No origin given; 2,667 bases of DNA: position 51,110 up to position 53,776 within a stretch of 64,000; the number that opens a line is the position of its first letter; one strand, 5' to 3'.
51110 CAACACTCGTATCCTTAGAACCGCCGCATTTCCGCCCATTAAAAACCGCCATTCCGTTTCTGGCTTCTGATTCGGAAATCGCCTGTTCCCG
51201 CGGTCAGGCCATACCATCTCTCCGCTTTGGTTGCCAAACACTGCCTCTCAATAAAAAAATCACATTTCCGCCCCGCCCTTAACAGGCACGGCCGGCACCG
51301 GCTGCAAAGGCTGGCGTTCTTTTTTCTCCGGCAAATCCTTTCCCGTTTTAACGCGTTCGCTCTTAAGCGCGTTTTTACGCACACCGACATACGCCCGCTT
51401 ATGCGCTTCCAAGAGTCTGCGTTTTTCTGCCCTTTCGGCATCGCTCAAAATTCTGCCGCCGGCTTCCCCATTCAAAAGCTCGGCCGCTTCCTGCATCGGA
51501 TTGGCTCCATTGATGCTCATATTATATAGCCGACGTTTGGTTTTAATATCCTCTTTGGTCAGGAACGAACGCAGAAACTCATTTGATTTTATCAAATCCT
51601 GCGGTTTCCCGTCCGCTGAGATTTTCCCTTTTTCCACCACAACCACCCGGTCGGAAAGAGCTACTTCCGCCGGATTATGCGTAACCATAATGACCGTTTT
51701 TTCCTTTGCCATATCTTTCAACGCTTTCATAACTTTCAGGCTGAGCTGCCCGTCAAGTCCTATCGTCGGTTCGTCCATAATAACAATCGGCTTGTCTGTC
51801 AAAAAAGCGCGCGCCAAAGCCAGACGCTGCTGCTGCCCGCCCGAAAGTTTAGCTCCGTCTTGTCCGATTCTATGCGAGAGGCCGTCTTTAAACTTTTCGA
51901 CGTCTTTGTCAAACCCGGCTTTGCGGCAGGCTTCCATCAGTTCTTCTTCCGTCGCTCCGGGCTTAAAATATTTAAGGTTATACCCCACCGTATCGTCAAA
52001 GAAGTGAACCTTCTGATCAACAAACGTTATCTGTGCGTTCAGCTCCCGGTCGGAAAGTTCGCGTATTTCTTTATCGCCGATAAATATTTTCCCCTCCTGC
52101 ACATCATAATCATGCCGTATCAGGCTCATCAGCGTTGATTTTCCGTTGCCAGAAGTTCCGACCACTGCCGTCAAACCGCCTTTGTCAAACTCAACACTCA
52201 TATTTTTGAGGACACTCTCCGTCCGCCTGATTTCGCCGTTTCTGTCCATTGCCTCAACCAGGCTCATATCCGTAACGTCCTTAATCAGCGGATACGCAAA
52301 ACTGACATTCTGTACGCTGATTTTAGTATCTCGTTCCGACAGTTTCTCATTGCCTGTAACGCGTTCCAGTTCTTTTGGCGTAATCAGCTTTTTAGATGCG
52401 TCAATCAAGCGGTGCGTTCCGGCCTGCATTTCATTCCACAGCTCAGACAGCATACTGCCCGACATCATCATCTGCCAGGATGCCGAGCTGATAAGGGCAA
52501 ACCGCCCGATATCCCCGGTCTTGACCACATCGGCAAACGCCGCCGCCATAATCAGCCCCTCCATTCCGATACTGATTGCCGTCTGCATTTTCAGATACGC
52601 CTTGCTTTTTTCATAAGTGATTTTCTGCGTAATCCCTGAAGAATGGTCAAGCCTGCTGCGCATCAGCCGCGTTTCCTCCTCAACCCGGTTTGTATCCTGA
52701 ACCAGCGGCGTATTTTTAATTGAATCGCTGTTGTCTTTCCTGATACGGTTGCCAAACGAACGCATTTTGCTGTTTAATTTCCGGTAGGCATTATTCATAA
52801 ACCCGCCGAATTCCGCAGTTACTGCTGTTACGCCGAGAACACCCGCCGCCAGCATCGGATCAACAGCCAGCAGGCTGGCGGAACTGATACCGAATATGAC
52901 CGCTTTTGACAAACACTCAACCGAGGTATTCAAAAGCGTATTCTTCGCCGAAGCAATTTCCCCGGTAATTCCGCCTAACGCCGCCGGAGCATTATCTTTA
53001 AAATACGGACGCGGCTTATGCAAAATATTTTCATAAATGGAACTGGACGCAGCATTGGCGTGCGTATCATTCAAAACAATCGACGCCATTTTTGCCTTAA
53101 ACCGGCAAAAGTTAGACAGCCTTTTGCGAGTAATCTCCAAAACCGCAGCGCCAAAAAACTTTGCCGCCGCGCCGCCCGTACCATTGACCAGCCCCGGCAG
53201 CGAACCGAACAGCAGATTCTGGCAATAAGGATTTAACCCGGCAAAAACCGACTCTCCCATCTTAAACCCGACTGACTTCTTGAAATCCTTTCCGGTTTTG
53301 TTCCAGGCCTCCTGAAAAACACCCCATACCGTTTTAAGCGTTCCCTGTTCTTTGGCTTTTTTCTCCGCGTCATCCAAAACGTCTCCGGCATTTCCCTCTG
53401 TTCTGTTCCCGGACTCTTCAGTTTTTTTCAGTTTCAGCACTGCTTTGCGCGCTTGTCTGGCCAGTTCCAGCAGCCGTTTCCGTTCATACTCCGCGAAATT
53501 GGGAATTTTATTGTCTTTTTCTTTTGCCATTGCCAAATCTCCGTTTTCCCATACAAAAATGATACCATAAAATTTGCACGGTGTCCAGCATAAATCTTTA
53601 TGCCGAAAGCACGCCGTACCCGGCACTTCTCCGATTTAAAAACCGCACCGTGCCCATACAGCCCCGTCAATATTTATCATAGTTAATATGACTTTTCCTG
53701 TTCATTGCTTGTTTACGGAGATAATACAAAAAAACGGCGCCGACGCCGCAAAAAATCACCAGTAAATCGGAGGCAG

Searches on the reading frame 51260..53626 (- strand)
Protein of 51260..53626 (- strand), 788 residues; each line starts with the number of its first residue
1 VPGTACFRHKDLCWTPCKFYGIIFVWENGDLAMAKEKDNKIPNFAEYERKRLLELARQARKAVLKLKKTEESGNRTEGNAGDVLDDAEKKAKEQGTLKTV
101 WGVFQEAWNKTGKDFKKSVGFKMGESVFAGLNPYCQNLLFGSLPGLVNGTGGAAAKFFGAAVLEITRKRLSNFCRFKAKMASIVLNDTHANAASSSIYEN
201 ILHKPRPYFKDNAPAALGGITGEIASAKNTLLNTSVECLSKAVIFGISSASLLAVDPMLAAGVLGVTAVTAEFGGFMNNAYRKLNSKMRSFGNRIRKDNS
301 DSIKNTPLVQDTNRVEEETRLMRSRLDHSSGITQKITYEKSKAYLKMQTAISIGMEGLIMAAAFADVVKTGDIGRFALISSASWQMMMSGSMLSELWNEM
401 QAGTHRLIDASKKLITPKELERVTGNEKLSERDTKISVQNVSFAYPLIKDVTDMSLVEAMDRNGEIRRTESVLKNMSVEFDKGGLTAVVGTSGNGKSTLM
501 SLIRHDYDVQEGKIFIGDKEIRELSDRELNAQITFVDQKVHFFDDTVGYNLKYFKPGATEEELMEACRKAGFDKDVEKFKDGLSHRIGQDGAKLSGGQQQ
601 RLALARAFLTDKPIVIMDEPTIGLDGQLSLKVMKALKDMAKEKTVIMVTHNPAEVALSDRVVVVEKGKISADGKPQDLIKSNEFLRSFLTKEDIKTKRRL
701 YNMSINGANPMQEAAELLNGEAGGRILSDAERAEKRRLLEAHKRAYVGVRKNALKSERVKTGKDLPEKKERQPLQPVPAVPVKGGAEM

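Call 4: search_protein_families(library=pfam, proteins=[window:51260-53626:-], max_evalue=0.01)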
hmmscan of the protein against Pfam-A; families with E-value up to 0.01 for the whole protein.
window:51260-53626:- (788 aa): 4 families
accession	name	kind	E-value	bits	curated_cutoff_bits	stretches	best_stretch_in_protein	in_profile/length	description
PF00005.33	ABC_tran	-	4.1e-28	99.1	25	1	473-621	1-136/137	ABC transporter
PF13304.12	AAA_21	-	1.8e-07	32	27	1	594-655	238-303/304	AAA domain, putative AbiEii toxin, Type IV TA system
PF02463.25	SMC_N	-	2.1e-07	31.1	40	1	474-666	16-213/220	RecF/RecN/SMC N terminal domain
PF13555.12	AAA_29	-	0.00024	21.2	27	1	476-500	15-39/61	P-loop containing region of AAA domain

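Call 5: search_protein_families(library=ncbifam, proteins=[window:51260-53626:-], max_evalue=0.01)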
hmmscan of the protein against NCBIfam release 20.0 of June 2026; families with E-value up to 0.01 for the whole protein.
window:51260-53626:- (788 aa): 194 families (the best 25 are shown)
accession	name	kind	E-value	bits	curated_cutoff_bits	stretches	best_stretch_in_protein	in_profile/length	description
TIGR02203.1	MsbA_lipidA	equivalog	3.8e-63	213.9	602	1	194-682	91-559/572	lipid A export permease/ATP-binding protein MsbA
NF008364.0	PRK11160.1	equivalog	7e-60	203.2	630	1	414-688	317-571/575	heme ABC transporter ATP-binding protein/permease CydC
TIGR02204.1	MsbA_rel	hypoth_equivalog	2.4e-59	201.5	780.4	1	301-687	202-570/576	ABC transporter, permease/ATP-binding protein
TIGR03375.1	type_I_sec_LssB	subfamily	2e-56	191.7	693.1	1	469-681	479-691/696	type I secretion system permease/ATPase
TIGR02857.1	CydD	equivalog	4.8e-55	187.5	435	1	469-664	334-529/529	thiol reductant ABC exporter subunit CydD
NF008381.0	PRK11176.1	equivalog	7.2e-55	186.4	867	1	334-682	242-569/582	lipid A ABC transporter ATP-binding protein/permease MsbA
TIGR02868.1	CydC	equivalog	4.7e-53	180.6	329.05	1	468-652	346-530/530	thiol reductant ABC exporter subunit CydC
NF045513.1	HepA_fam_ABC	equivalog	4.8e-52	177.2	725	1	427-682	349-599/610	heterocyst formation ABC transporter subunit HepA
NF010178.0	PRK13657.1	equivalog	6.1e-51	173.5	733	1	254-697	153-575/588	glucan ABC transporter ATP-binding protein/ permease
TIGR01193.1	bacteriocin_ABC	subfamily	7.1e-45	153.7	523.85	1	470-689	487-706/708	peptide cleavage/export ABC transporter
TIGR03796.1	NHLM_micro_ABC1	equivalog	1.1e-44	152.8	853.3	1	189-683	225-703/710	NHLP family bacteriocin export ABC transporter peptidase/permease/ATPase subunit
NF008379.0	PRK11174.1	equivalog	3.7e-44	151.4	684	1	469-692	362-584/588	heme ABC transporter permease/ATP-binding protein CydD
TIGR00958.1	3a01208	subfamily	1.2e-43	149.4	874.6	1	316-687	360-709/711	antigen peptide transporter 2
TIGR01842.1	type_I_sec_PrtD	subfamily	2.4e-43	148.5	510.15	1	434-680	315-542/544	type I secretion system permease/ATPase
TIGR01846.1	type_I_sec_HlyB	subfamily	2.6e-43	148.3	725.55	1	469-683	469-683/694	type I secretion system permease/ATPase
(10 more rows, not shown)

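Call 34: search_solved_structures(query=window:51260-53530:-, max_evalue=1e-10, show_alignments=1)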
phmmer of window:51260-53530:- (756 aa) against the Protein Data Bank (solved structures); distinct sequences matched with E-value up to 1e-10: 482 (the best 60 are shown).
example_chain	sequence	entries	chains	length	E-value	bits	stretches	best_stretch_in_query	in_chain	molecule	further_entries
8woi_A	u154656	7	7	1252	1.1e-67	232.3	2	439-663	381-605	ABC transporter B family member 19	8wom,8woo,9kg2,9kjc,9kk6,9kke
8wp0_A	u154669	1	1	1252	7.5e-67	229.6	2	439-663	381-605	ABC transporter B family member 19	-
7zka_A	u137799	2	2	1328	1.2e-65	225.6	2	435-657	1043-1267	ATP-dependent translocase ABCB1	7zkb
7zk4_A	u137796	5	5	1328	1.2e-65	225.6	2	435-657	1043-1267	ATP-dependent translocase ABCB1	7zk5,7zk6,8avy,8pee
4f4c_A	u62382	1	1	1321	1.4e-65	225.4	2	437-647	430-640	Multidrug resistance protein pgp-1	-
7zk8_A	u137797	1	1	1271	3.1e-65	224.2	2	435-649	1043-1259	ATP-dependent translocase ABCB1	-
6fn1_A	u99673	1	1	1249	6.7e-65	223.1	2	435-650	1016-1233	Human-mouse chimeric ABCB1 (ABCBHM)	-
7zk9_A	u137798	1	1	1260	7.3e-65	223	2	435-647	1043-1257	ATP-dependent translocase ABCB1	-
8zpx_B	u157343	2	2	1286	7.3e-65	223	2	418-651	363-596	ABC transporter B family member 1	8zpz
6fn4_A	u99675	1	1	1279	7.4e-65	223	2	435-650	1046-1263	Apo form of Human-mouse chimeric ABCB1 (ABCB1HM) in complex with Antigen binding fragment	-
9juj_A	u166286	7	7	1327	8.1e-65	222.8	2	418-651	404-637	ABC transporter B family member 1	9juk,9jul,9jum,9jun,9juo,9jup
4lsg_A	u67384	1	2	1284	3.1e-64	220.9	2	435-652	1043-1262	Multidrug resistance protein 1A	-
4ksb_A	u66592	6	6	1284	3.1e-64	220.9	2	435-652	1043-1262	Multidrug resistance protein 1A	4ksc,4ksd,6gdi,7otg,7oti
4q9h_A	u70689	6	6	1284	3.1e-64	220.9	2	435-652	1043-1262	Multidrug resistance protein 1A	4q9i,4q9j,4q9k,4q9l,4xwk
3g5u_A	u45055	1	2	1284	3.2e-64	220.9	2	435-651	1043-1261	Multidrug resistance protein 1a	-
3b5x_A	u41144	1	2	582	2.8e-43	151.7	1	164-649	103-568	Lipid A export ATP-binding/permease protein msbA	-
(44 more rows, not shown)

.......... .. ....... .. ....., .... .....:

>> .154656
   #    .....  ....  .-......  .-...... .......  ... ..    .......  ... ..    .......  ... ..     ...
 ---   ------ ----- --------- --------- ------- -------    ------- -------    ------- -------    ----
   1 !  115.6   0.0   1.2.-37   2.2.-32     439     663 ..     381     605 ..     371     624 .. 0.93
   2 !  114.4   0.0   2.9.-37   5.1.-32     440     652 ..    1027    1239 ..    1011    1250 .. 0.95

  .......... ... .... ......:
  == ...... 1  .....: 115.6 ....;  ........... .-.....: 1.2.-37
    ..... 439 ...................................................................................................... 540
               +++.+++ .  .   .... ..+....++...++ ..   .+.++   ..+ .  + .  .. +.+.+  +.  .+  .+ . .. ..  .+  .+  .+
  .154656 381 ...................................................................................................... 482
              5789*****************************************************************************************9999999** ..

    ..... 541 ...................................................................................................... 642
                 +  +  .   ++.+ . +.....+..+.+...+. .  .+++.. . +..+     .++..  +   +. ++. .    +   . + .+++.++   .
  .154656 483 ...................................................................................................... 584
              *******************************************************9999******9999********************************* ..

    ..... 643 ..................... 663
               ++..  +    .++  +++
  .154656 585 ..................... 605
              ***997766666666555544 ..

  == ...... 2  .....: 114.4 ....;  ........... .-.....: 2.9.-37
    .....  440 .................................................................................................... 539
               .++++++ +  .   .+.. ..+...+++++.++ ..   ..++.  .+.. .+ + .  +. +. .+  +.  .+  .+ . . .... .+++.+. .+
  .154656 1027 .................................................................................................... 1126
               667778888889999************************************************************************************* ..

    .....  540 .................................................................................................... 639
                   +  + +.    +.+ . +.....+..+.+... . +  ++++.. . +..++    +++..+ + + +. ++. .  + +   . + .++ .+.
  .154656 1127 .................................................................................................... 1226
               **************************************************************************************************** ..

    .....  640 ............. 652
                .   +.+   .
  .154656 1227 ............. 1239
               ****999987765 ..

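Call 49: search_protein_families(library=padloc, proteins=[window:51260-53530:-], max_evalue=0.001)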
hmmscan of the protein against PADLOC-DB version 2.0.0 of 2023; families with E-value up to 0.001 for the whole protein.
window:51260-53530:- (756 aa): 12 families
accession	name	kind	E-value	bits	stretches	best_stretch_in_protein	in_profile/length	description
PDLC04135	mad3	-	1.3e-30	105.2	2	490-636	197-343/374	mads_3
PDLC04140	mad8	-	2.1e-10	38.6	1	432-650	7-244/314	mads_8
PDLC04164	AriA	-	4.6e-09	34.2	1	561-621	171-234/253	-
PDLC04678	PDC-M49A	-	6.8e-09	32.5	1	556-626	543-616/681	-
PDLC02915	ATPase-Toprim_I-B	-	4.4e-07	27.1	1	580-621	256-297/623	-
PDLC02914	ATPase-Toprim_I-B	-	7.8e-07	26.6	0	570-628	193-253/443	-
PDLC02980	AriA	-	1.8e-06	26.2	1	561-623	237-303/304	-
PDLC04679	PDC-M49A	-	1.9e-06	24.9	1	556-634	403-486/541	-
PDLC00293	PtuA1|PtuA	-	2.9e-05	21.3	0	561-624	315-387/527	AAA ATPase domain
PDLC04893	PDC-S06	-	0.00019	17.9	0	563-618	623-683/862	-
PDLC04891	PDC-S06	-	0.0002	17.9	0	437-473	86-122/858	-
PDLC04175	HEC-01A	-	0.00028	18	0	560-638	247-329/363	-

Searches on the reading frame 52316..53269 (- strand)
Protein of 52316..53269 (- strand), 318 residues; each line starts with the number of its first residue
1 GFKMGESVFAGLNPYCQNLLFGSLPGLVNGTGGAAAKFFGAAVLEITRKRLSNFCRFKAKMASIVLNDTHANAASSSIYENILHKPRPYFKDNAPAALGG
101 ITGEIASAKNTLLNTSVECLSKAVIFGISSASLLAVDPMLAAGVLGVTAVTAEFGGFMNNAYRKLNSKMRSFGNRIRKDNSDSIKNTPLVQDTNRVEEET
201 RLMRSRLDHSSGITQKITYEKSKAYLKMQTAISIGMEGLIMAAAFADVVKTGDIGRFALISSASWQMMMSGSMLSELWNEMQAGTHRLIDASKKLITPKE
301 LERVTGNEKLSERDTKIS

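Call 60: find_related_loci(query=A4, collection=metagenome_contigs, flank=8000)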
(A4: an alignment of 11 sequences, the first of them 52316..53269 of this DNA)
Query A4 (318 aa) in metagenome_contigs; peptide patterns used: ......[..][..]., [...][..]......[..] (x = any residue, [..] = any of these).
542 stretches matched a pattern; 23 encode a relative of the query (tblastn E <= 1e-3); 17 distinct loci.
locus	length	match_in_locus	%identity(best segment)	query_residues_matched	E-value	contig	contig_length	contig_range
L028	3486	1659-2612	100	1-318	0e+0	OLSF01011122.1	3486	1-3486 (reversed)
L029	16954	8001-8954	100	1-318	0e+0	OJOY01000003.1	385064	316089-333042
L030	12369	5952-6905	100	1-318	0e+0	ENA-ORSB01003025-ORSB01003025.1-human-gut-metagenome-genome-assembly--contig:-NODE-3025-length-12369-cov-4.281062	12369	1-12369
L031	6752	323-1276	100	1-318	0e+0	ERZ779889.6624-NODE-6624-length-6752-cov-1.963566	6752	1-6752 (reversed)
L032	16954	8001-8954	100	1-318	0e+0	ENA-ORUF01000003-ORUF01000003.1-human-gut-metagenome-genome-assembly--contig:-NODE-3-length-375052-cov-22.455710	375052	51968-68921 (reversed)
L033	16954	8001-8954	100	1-318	0e+0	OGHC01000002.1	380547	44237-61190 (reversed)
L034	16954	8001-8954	99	1-318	0e+0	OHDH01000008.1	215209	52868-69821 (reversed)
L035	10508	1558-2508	99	1-318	0e+0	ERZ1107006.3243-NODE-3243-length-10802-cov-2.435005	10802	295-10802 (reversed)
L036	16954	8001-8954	99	1-318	0e+0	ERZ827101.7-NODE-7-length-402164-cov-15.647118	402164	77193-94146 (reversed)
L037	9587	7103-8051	99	1-318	0e+0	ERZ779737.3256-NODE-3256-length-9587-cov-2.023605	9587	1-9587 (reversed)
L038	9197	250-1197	73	2-317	1e-154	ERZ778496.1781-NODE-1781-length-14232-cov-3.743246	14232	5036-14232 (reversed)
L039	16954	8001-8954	100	1-318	0e+0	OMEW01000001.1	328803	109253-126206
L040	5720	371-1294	32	10-317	5e-43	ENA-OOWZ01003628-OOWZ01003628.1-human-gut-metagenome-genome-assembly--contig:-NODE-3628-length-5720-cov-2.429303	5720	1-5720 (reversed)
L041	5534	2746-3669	33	10-317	3e-43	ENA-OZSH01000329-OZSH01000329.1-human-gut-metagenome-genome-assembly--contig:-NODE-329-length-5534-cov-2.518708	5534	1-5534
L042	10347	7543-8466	32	10-317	7e-43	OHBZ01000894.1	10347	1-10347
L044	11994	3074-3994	27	11-317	7e-28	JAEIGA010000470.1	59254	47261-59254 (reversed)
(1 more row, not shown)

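Call 64: search_protein_families(library=pfam, proteins=[L044:698-2101:+, L044:2153-2629:+, L044:2816-4789:+, L044:4848-5888:-, L044:6479-7075:+, L044:7068-8033:+, L044:8313-8744:+, L044:8845-9663:+, L044:9719-11977:-], max_evalue=0.0001)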
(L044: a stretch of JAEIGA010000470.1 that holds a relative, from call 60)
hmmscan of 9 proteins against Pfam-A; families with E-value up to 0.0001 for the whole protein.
L044:698-2101:+ (467 aa): 0 families

L044:2153-2629:+ (158 aa): 4 families
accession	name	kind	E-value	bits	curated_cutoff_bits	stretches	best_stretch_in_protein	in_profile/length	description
PF00583.31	Acetyltransf_1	-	2.1e-20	73.6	20.7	1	33-146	10-116/116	Acetyltransferase (GNAT) family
PF13508.13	Acetyltransf_7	-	7.9e-14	52.2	27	1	56-148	2-84/84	Acetyltransferase (GNAT) domain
PF13673.13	Acetyltransf_10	-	9.9e-11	42.2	23.6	1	46-152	20-113/128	Acetyltransferase (GNAT) domain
PF08445.16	FR47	-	3.5e-09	37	22.1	1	87-153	19-84/86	FR47-like protein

L044:2816-4789:+ (657 aa): 3 families
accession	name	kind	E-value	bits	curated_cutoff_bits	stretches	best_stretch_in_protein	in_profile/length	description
PF00005.33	ABC_tran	-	4.5e-29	102.2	25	1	426-574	2-137/137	ABC transporter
PF02463.25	SMC_N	-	8.3e-09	35.6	40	1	506-618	114-213/220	RecF/RecN/SMC N terminal domain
PF13304.12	AAA_21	-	1.3e-07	32.4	27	0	546-607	238-303/304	AAA domain, putative AbiEii toxin, Type IV TA system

L044:4848-5888:- (346 aa): 1 family
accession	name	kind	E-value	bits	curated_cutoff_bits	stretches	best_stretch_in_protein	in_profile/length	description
PF01116.26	F_bP_aldolase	-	3.4e-93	312.6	25.5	1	5-329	1-277/277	Fructose-bisphosphate aldolase class-II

L044:6479-7075:+ (198 aa): 1 family
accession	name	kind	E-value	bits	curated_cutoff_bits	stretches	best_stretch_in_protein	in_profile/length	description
PF04011.17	LemA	-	2.9e-55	186.6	26.2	1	45-197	1-149/149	LemA family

L044:7068-8033:+ (321 aa): 1 family
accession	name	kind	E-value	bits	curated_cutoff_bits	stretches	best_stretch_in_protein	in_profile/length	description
PF01435.24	Peptidase_M48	-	6.6e-35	121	20.3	1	101-317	3-185/186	Peptidase family M48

L044:8313-8744:+ (143 aa): 1 family
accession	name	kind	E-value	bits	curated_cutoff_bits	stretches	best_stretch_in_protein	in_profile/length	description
PF05099.18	TerB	-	2.9e-09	37.6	24.4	0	77-121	71-115/118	Tellurite resistance protein TerB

L044:8845-9663:+ (272 aa): 0 families

L044:9719-11977:- (752 aa): 1 family
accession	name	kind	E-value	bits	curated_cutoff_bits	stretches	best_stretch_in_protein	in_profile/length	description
PF00343.26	Phosphorylase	-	0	1018.1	27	1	24-733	5-713/713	Carbohydrate phosphorylase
